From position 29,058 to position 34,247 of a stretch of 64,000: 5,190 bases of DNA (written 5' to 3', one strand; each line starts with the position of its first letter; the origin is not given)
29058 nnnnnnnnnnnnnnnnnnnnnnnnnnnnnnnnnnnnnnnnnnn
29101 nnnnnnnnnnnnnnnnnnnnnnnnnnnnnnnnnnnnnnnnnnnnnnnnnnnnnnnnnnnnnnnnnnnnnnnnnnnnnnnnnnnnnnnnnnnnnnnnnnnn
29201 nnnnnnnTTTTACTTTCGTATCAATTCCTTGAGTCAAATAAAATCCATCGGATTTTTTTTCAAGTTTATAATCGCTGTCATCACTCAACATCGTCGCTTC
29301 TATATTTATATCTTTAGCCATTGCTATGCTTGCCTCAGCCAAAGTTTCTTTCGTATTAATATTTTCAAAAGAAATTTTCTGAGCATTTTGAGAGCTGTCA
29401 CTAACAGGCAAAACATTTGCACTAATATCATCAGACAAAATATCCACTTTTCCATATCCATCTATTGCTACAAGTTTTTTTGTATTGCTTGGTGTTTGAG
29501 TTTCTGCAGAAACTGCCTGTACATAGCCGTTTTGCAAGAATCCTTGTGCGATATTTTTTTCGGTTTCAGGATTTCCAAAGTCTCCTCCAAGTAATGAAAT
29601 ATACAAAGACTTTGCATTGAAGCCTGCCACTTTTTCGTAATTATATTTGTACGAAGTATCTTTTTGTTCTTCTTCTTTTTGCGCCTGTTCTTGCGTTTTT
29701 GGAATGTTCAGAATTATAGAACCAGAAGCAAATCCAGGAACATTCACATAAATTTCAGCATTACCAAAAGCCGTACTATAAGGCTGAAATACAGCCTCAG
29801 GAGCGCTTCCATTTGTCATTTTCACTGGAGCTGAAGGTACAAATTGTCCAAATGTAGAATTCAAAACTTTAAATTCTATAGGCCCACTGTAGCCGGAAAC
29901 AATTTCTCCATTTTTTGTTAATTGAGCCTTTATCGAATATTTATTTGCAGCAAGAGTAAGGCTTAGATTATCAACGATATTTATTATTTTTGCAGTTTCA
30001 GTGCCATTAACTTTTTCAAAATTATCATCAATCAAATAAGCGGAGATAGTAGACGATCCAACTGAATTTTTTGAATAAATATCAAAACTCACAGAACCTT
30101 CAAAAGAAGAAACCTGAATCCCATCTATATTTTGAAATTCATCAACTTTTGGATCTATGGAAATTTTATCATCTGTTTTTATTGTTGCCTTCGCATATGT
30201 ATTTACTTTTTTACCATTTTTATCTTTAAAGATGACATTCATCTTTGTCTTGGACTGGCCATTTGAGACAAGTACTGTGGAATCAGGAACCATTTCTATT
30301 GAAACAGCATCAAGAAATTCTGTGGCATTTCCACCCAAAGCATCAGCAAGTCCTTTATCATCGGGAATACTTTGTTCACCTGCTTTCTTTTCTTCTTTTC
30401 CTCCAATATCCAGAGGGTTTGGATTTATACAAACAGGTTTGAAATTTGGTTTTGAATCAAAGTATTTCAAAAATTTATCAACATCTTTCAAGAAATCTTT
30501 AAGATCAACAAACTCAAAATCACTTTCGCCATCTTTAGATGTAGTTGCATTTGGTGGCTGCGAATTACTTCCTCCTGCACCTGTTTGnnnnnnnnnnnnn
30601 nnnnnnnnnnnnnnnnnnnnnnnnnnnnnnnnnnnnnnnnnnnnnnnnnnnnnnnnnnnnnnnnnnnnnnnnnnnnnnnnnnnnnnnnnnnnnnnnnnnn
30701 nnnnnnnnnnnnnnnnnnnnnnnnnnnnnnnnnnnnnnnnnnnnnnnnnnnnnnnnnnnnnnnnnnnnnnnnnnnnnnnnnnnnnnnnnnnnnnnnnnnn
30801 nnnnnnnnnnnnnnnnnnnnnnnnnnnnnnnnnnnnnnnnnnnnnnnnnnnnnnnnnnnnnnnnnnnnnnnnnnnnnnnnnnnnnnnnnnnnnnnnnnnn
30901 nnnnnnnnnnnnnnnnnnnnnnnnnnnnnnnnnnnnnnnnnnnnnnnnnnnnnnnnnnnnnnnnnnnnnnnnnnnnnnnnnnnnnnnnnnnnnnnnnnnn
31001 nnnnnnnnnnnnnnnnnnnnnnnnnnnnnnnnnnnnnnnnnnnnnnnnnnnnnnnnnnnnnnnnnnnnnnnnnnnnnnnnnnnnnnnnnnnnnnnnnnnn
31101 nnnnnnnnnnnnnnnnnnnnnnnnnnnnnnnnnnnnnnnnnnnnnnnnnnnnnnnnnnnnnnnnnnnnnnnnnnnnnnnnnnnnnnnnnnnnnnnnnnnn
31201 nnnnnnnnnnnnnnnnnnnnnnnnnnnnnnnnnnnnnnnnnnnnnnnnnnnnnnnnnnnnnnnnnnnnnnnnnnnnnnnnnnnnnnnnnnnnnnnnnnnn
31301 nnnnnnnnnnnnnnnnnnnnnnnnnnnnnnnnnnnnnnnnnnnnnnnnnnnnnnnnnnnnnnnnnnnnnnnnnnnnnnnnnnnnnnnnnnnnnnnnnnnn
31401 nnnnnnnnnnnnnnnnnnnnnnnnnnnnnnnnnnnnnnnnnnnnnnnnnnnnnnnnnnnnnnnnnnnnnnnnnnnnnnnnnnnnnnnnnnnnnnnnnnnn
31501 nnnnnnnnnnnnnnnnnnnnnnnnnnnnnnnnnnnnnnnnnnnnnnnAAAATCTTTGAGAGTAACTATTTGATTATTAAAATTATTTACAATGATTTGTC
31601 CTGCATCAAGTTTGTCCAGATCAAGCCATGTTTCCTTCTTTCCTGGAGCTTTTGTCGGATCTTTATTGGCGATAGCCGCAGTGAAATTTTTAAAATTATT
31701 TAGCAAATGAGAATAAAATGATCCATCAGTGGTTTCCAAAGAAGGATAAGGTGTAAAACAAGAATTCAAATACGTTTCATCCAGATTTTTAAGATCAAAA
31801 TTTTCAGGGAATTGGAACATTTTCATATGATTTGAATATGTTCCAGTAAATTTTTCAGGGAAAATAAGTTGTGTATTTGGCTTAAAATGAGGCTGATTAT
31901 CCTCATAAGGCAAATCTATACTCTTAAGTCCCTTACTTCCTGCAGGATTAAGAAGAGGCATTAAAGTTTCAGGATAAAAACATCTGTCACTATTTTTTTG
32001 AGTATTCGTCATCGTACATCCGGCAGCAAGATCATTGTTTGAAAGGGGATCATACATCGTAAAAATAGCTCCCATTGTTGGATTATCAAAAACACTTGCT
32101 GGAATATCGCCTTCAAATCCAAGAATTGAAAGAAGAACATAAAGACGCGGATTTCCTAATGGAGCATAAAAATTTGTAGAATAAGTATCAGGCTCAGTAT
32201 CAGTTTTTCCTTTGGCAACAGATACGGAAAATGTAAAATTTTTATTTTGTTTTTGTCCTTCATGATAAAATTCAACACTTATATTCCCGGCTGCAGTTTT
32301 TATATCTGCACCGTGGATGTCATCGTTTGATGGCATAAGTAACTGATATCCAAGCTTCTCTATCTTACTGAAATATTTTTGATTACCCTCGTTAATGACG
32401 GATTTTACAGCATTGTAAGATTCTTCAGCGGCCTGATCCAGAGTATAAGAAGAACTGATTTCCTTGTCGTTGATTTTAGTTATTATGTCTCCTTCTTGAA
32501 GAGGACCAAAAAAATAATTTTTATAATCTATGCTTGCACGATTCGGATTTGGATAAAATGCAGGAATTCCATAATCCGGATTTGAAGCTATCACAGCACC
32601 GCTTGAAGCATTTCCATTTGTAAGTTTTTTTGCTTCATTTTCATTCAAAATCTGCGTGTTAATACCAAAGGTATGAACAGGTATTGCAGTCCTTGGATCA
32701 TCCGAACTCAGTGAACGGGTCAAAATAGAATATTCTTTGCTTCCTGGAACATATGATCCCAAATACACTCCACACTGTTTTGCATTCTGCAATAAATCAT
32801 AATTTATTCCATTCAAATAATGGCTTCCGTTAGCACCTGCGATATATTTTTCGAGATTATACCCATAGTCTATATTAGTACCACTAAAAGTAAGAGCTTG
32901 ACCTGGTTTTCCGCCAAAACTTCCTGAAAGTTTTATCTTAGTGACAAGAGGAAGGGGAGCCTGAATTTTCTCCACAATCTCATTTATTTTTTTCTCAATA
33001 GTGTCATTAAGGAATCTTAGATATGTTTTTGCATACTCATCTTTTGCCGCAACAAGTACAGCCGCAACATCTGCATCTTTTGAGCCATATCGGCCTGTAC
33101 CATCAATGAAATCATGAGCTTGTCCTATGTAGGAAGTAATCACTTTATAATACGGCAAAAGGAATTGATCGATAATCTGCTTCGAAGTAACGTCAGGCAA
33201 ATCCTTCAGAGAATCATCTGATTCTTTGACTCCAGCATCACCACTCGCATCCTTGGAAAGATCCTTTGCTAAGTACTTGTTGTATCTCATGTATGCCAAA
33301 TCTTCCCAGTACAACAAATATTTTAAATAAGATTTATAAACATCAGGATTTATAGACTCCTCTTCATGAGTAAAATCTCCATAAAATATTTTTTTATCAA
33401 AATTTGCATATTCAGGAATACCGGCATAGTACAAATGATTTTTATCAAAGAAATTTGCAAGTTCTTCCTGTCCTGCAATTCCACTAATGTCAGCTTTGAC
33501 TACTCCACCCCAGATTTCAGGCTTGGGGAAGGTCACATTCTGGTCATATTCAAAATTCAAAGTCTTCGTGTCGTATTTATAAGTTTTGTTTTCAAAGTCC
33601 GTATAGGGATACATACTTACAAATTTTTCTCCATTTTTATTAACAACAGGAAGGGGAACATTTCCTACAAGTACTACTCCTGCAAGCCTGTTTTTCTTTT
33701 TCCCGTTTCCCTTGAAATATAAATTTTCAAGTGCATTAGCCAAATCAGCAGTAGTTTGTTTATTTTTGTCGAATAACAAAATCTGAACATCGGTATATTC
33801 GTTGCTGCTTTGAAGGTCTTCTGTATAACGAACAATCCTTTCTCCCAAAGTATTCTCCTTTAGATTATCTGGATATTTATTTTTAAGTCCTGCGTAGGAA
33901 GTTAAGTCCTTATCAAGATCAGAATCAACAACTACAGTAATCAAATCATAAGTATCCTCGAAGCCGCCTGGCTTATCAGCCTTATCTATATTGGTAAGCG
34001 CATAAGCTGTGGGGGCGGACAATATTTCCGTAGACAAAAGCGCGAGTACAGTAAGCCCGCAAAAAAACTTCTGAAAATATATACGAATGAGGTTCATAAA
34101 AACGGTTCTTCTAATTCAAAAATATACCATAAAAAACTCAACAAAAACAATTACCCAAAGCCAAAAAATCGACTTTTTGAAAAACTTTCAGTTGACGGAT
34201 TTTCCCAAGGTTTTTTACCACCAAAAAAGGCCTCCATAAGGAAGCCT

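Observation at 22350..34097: Mosaic architecture of the 3915-aa protein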

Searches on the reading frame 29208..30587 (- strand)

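Call 15: search_protein_families(library=pfam, proteins=[window:29208-30587:-], max_evalue=10)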
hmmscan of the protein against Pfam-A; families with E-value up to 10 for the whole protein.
window:29208-30587:- (460 aa): 1 family
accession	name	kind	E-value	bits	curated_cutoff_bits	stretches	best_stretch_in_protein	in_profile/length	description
PF09134.16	Invasin_D3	-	0.053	14.5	33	1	97-139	5-48/98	Invasin, domain 3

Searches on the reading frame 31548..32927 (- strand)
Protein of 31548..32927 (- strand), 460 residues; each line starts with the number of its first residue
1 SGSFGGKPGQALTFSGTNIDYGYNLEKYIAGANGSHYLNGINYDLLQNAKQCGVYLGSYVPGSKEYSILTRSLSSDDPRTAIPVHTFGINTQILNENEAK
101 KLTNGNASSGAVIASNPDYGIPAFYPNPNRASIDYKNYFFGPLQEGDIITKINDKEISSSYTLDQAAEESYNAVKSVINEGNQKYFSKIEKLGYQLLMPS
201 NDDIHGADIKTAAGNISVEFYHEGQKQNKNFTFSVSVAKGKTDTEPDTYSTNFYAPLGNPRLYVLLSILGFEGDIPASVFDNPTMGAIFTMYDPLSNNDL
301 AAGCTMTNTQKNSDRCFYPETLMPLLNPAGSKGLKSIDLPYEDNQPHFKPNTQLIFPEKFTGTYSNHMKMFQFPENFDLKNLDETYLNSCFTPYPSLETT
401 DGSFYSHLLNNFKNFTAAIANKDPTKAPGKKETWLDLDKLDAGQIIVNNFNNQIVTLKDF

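Call 15: search_protein_families(library=pfam, proteins=[window:31548-32927:-], max_evalue=10)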
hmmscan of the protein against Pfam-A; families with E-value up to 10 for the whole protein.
window:31548-32927:- (460 aa): 4 families
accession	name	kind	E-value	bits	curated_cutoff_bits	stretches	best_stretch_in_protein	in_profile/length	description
PF17820.7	PDZ_6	-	0.0049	17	27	1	141-168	15-38/54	PDZ domain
PF00595.29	PDZ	-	0.014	16.2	23.2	1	141-174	42-73/81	PDZ domain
PF13180.12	PDZ_2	-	0.052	14.3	27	1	143-166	30-53/80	PDZ domain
PF17200.10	sCache_2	-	0.21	12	25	1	148-242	19-116/155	Single Cache domain 2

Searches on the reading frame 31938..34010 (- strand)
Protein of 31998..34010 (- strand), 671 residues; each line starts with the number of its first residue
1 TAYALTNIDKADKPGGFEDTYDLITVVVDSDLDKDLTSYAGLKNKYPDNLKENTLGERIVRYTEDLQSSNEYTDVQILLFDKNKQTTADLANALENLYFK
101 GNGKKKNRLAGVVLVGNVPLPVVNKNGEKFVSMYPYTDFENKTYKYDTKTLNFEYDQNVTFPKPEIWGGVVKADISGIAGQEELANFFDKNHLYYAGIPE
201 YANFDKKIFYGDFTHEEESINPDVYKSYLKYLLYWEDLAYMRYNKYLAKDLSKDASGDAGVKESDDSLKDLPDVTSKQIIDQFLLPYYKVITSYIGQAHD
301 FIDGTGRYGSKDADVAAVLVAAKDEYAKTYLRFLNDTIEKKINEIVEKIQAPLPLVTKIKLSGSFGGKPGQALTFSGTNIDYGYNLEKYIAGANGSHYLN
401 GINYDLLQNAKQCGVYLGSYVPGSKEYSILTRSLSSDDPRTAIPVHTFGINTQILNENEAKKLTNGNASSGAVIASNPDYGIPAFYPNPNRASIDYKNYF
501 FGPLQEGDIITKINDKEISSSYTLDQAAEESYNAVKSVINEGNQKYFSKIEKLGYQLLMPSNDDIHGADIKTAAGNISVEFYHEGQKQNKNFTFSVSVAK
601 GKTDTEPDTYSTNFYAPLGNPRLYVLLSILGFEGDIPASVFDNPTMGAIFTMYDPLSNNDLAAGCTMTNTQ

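Call 21: find_homologous_proteins(query=window:31998-34010:-, max_evalue=0.001)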
Query window:31998-34010:- (671 aa): 8 proteins with E <= 0.001 among 8000 candidates.
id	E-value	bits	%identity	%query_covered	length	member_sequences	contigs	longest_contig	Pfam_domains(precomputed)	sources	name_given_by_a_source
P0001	4.4e-160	553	42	97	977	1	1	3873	-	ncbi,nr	ncbi:hypothetical protein GF366_00800, partial [Candidatus Peregrinibacteria bacterium]|nr:hypotheti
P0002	2.1e-118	415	41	78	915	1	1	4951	-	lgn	-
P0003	5.4e-116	407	45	62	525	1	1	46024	-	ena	-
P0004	1.0e-107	380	46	62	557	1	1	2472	-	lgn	-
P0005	1.5e-93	333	41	60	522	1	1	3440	-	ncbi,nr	ncbi:hypothetical protein KJ632_00145, partial [Patescibacteria group bacterium]|nr:hypothetical pro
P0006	4.2e-70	255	45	44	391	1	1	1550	-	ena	-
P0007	1.5e-49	187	44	35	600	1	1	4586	-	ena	-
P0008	1.6e-43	167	39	37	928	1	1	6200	-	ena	-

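Call 22: find_encoding_contigs(protein=P0003, flank=10000, max_places=3)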
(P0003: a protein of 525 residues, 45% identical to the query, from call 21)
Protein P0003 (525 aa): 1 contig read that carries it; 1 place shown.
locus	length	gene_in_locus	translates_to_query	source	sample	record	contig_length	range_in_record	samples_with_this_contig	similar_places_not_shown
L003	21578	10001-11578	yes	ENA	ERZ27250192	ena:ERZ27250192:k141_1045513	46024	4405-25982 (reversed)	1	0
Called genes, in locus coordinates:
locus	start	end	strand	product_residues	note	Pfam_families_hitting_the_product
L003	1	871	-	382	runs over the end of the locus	PF01745:IPT (weak), PF13671:AAA_33 (faint), PF01715:IPPT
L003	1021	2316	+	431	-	-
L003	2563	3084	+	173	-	PF00466:Ribosomal_L10, PF27436:RL10_C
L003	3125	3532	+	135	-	-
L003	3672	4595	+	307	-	-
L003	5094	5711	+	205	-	-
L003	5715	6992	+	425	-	PF00437:T2SSE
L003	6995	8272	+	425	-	PF00482:T2SSF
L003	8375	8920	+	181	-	PF07963:N_methyl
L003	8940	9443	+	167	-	PF07963:N_methyl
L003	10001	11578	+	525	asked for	-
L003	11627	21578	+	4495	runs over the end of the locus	PF18565:Glyco_hydro2_C5 (faint)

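Call 23: find_encoding_contigs(protein=P0008, flank=10000, max_places=3)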
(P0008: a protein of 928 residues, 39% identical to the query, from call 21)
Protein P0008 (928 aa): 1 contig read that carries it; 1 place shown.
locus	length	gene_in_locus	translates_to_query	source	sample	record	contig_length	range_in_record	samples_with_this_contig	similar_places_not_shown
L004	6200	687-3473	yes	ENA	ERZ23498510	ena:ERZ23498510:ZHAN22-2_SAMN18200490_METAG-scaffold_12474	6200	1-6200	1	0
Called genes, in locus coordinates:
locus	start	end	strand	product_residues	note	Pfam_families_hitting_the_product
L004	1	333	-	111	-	?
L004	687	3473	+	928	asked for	-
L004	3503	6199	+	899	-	?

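Call 44: predict_structure(alignment_id=A1)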
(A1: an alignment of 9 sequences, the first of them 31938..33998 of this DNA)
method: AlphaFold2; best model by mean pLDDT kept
length: 687 residues; sequences in the alignment: 9
mean_pLDDT: 42.7   pTM: 0.34
mean pLDDT of the five models: 42.7, 41.8, 41.3, 40.7, 39.5
residues with pLDDT >= 90: 0; 70-90: 76; 50-70: 108; < 50: 503
segments of 3 or more residues with pLDDT < 50: 1-16, 115-151, 153-165, 198-495, 515-522, 538-570, 592-617, 623-632, 638-661, 665-687
pLDDT, mean of each block of 10 residues (from residue 1): 26 47 79 84 87 85 64 79 59 59 60 49 32 36 39 43 50 71 82 64 35 32 36 35 38 29 36 35 31 35 32 30 30 31 25 22 28 27 31 37 25 20 20 23 25 37 28 31 36 47 55 49 51 49 39 30 37 60 59 37 27 41 44 48 41 40 47 40 25
secondary structure, 60 per line:
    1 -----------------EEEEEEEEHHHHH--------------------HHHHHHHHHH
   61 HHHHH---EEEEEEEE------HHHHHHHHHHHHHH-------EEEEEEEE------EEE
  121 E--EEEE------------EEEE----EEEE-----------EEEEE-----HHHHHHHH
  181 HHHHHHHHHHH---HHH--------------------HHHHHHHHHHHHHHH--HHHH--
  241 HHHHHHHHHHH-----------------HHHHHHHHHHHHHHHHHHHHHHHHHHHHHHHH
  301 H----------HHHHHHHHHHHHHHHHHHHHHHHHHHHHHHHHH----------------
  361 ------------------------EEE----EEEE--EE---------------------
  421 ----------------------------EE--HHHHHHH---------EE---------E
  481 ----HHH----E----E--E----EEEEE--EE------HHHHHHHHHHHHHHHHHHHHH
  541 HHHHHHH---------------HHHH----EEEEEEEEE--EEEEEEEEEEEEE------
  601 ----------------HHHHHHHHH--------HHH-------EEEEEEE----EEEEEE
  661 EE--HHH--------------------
elements in order (helices of 4 or more, strands of 3 or more residues): E18-25 H26-30 H51-65 E69-76 H83-96 E104-111 E118-121 E124-127 E140-143 E148-151 E163-167 H173-191 H218-232 H235-238 H241-251 H269-301 H312-344 E385-387 E392-395 H453-459 E505-509 H520-547 H563-566 E571-579 E582-594 H617-625 E644-650 E655-662

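Call 60: fold_search(model_id=the predicted structure, library=pdb)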
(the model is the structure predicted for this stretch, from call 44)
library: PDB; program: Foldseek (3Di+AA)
matches with E <= 10: 294; with E <= 0.001: 0
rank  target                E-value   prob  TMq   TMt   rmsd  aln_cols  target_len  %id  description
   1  3i18                  1.6e-01  0.63  0.08  0.40   8.3       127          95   12  Crystal Structure of the PDZ domain of the SdrC-like protein (Lmo2051) from Listeria monocytogenes, Northeast Structural (released 2009-07-14)
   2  9bad_A                2.0e-01  0.38  0.09  0.17   7.7       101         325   11  Crystal structure of Bacillus subtilis 168 L-asparaginase II with antileukemic activity (released 2025-10-08)
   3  3id2_A                2.6e-01  0.84  0.09  0.52   6.8       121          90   10  Crystal Structure of RseP PDZ2 domain (released 2009-08-11)
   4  9pd3_F                2.6e-01  0.66  0.10  0.23   7.7       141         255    9  NER dual incision complex - DuIS (released 2026-02-18)
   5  3wkm_B                2.6e-01  0.47  0.07  0.23  18.1       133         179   11  The periplasmic PDZ tandem fragment of the RseP homologue from Aquifex aeolicus in complex with the Fab fragment (released 2013-12-18)
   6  7r8f                  3.1e-01  0.47  0.08  0.08   6.3       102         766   12  Crystal structure of Pseudooceanicola lipolyticus Argonaute (released 2022-07-06)
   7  6q93_D                3.1e-01  0.12  0.08  0.14  10.6       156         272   10  MgADP-bound Fe protein of Vanadium nitrogenase from Azotobacter vinelandii (released 2019-02-27)
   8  7w6y                  3.5e-01  0.47  0.08  0.12  14.2       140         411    9  Crystal structure of Kangiella koreensis RseP orthologue in complex with batimastat in space group P1 (released 2022-09-07)
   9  5wbk_A                3.5e-01  0.21  0.09  0.06  17.2       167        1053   10  Crystal structure of the arabidopsis thaliana Raptor in complex with the TOS peptide of human S6K1 (released 2017-12-20)
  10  6q93_F                3.5e-01  0.10  0.07  0.14  10.7       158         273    9  MgADP-bound Fe protein of Vanadium nitrogenase from Azotobacter vinelandii (released 2019-02-27)
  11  7r8i_A                3.7e-01  0.18  0.10  0.09  16.0       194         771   11  Crystal structure of Pseudooceanicola lipolyticus Argonaute bound to 5' OH guide DNA in the presence of Mg2+ (released 2022-11-09)
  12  7cqc_A                3.9e-01  0.47  0.09  0.27  13.4       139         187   13  The NZ-1 Fab complexed with the PDZ tandem fragment of A. aeolicus S2P homolog with the PA14 tag inserted between the  (released 2021-05-19)
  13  7xft                  4.4e-01  0.69  0.08  0.52   6.9       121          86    8  MucP PDZ2 domain (released 2023-04-05)
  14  3kip_H                4.6e-01  0.66  0.09  0.37   5.1        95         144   12  Crystal structure of type-II 3-dehydroquinase from C. albicans (released 2010-05-12)
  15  6al0_A                4.6e-01  0.47  0.08  0.26   6.9       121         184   12  The NZ-1 Fab complexed with the PDZ tandem fragment of A. aeolicus S2P homolog with the PA12 tag inserted between the  (released 2019-02-13)
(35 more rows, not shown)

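Call 104: find_related_loci(query=A1, collection=metagenome_contigs, flank=10000)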
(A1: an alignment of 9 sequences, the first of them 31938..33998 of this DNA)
Query A1 (687 aa) in metagenome_contigs; peptide patterns used: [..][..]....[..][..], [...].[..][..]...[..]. (x = any residue, [..] = any of these).
600 stretches matched a pattern (row limit reached: there are more); 87 encode a relative of the query (tblastn E <= 1e-3); the best 80 are kept; 80 distinct loci.
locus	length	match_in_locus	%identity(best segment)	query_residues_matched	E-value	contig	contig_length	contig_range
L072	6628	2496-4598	74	1-687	0e+0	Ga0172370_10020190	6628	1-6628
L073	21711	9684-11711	73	1-687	0e+0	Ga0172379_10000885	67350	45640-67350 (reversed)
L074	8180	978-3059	70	1-687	0e+0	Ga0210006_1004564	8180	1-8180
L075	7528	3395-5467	48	4-687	0e+0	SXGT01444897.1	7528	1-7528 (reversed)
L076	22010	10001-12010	44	2-687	7e-172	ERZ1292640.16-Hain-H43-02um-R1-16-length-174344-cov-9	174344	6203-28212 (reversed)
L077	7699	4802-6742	40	18-687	2e-154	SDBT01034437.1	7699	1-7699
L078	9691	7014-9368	36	4-687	7e-146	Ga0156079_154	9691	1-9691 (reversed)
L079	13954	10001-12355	36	4-687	1e-145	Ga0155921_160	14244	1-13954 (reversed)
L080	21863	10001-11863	40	18-687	3e-145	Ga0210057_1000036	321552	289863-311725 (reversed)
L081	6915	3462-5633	37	8-687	8e-141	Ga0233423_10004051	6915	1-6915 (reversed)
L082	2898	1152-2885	42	2-592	1e-144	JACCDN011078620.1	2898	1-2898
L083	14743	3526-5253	40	4-509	9e-130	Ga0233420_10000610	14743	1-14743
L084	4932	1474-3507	37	18-687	1e-130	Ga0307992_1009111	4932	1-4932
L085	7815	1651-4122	33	1-687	4e-123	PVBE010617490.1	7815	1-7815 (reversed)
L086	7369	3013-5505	33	1-687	2e-115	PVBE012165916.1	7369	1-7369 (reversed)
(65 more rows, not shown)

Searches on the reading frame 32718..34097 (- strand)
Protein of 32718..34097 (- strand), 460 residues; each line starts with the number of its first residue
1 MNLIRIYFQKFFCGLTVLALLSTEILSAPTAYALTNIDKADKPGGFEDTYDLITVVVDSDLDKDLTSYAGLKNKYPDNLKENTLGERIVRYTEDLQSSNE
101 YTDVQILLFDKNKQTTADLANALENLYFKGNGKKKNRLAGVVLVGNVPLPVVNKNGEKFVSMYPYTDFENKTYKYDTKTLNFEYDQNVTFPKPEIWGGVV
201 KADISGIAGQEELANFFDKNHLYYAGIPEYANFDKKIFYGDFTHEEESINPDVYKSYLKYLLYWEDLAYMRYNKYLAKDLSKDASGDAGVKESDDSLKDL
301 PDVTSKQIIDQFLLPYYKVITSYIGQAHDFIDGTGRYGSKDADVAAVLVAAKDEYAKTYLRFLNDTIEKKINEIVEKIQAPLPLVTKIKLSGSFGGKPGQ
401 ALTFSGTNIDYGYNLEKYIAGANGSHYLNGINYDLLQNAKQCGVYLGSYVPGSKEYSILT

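Call 15: search_protein_families(library=pfam, proteins=[window:32718-34097:-], max_evalue=10)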
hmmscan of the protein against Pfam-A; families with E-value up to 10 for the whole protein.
window:32718-34097:- (460 aa): 1 family
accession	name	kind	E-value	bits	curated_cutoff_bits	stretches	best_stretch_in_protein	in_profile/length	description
PF05669.17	Med31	-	0.11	13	25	1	241-275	21-55/95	SOH1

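Call 77: search_solved_structures(query=A5, max_evalue=10, show_alignments=2)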
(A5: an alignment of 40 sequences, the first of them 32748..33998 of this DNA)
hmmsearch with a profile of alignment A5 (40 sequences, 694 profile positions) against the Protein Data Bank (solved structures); distinct sequences matched with E-value up to 10: 0.

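Call 78: search_protein_families(library=pfam, alignment_id=A5, max_evalue=1)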
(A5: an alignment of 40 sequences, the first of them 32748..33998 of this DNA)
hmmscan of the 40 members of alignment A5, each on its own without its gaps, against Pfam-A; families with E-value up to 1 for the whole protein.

A. member 1, window:32748-33998:- (417 aa): 1 family
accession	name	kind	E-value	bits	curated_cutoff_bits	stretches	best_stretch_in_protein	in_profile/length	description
PF05669.17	Med31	-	0.11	13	25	1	208-242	21-55/95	SOH1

B. families by the number of members that match (of 40 scanned): 28 families (the first 25 are shown)
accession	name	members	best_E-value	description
PF05669.17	Med31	8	0.0016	SOH1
PF01998.22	DUF131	3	0.07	Protein of unknown function DUF131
PF23671.1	HTH_70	2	0.0089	HTH 3-helical bundle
PF13529.12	Peptidase_C39_2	2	0.028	Peptidase_C39 like family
PF14265.11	DUF4355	2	0.19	Capsid assembly scaffolding protein Gp46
PF11867.13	T1RH-like_C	1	0.00049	Type I restriction enzyme HindI endonuclease subunit-like, C-terminal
PF04420.19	CHD5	1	0.0016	CHD5-like protein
PF11485.14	STK_08120-like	1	0.022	STK_08120-like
PF21256.2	TetR_C_5-like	1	0.032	Tetracyclin repressor-like, C-terminal domain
PF00604.22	Flu_PB2_5th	1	0.036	Influenza RNA polymerase PB2 CAP binding domain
PF01837.22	HcyBio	1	0.059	Homocysteine biosynthesis enzyme, sulfur-incorporation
PF07765.17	KIP1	1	0.065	KIP1-like protein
PF15407.12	Spo7_2_N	1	0.066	Sporulation protein family 7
PF16653.10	Sacchrp_dh_C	1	0.067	Saccharopine dehydrogenase C-terminal domain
PF23401.1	HTH_Card1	1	0.088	Card1 hinge domain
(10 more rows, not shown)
